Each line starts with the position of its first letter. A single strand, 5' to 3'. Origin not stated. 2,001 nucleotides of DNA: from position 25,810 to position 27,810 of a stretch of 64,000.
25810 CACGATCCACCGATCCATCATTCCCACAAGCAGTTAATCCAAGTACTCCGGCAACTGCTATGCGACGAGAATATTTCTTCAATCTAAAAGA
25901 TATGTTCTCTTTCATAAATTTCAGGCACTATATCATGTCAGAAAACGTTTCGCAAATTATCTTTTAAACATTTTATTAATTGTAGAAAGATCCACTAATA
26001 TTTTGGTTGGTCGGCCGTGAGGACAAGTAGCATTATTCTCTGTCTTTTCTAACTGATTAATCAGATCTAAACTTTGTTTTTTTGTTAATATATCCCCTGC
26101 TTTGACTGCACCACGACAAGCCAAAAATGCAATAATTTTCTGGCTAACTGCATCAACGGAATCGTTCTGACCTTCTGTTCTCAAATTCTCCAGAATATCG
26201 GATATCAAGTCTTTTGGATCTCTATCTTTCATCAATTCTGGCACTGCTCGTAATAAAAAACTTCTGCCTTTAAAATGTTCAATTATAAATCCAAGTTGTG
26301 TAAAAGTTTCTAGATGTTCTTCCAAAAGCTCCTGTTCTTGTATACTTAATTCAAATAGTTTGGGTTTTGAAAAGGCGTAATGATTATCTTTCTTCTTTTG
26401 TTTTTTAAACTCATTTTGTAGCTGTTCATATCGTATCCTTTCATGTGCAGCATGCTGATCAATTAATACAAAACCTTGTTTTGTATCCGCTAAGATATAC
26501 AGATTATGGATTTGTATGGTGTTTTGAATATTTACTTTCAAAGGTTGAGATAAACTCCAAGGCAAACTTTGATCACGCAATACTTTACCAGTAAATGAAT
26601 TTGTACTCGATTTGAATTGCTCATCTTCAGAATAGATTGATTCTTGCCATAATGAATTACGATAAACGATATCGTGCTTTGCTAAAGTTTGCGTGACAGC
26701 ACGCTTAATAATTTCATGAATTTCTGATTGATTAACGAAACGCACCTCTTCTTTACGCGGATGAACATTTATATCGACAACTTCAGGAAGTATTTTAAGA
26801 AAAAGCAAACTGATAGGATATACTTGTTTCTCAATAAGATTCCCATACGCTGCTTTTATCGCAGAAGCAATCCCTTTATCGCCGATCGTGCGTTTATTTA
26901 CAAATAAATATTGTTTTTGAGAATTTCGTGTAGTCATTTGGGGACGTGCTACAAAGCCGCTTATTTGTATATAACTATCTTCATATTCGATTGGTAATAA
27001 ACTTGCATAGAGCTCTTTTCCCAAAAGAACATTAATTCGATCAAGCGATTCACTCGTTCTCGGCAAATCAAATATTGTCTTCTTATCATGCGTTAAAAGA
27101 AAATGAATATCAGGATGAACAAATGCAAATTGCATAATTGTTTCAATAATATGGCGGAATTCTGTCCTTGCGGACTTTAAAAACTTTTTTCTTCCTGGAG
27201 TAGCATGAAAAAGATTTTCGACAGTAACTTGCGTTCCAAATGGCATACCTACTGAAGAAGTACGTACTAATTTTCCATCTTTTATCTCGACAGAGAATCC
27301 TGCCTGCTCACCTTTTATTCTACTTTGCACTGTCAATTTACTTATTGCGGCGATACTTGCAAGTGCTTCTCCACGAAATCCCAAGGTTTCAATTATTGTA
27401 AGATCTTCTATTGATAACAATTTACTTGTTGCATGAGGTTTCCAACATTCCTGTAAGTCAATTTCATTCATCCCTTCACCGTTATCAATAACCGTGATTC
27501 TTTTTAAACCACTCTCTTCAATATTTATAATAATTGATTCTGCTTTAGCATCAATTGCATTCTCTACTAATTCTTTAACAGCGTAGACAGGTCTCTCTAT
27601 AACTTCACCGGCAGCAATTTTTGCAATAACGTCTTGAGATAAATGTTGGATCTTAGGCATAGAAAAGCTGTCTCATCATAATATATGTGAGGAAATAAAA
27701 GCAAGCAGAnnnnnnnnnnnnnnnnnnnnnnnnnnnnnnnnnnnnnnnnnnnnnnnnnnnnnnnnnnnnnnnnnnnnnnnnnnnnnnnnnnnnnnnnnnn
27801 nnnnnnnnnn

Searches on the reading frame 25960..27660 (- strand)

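Call 18: search_protein_families(library=pfam, proteins=[window:25960-27660:-], max_evalue=0.001)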
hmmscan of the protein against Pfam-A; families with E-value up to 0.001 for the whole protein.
window:25960-27660:- (567 aa): 4 families
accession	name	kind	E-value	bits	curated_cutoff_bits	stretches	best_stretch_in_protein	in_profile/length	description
PF08676.16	MutL_C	-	1.4e-38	132.2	25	1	383-524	3-141/142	MutL C terminal dimerisation domain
PF01119.25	DNA_mis_repair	-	2.9e-35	120.9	26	1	211-326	3-118/119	DNA mismatch repair protein, C-terminal domain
PF13589.12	HATPase_c_3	-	3.9e-14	53.3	25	1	26-126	5-105/137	Histidine kinase-, DNA gyrase B-, and HSP90-like ATPase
PF02518.31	HATPase_c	-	4.9e-07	30.6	26.4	1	23-78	5-63/111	Histidine kinase-, DNA gyrase B-, and HSP90-like ATPase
